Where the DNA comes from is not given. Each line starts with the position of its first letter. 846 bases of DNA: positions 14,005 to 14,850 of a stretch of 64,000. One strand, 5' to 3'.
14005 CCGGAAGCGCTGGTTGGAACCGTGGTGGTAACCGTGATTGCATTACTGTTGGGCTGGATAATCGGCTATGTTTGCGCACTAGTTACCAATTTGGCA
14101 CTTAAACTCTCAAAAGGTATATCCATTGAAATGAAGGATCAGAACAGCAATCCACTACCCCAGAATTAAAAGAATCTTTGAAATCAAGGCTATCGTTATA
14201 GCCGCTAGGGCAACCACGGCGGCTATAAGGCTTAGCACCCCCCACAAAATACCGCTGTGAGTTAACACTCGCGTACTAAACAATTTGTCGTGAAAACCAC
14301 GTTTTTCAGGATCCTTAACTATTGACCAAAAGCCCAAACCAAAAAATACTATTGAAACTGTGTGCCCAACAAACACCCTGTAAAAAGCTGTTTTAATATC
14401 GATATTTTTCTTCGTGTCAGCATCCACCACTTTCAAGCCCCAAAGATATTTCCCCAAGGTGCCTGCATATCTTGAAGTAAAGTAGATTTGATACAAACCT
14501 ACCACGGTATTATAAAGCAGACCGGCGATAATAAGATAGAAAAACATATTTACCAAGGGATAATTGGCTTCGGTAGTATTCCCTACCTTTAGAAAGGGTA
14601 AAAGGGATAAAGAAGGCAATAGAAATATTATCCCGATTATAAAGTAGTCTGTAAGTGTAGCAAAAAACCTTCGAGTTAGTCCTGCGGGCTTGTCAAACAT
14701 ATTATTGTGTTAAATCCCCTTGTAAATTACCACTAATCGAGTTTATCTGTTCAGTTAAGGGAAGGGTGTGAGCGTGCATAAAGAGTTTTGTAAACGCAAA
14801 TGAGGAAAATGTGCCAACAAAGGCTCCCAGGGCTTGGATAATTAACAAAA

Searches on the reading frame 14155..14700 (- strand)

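Call 57: search_protein_families(library=pfam, proteins=[window:14155-14700:-], max_evalue=0.01)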
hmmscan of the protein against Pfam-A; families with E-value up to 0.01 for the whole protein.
window:14155-14700:- (181 aa): 1 family
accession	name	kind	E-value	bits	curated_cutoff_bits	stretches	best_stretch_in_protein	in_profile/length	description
PF06271.18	RDD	-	3.8e-25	89.2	24.1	1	5-140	1-135/137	RDD family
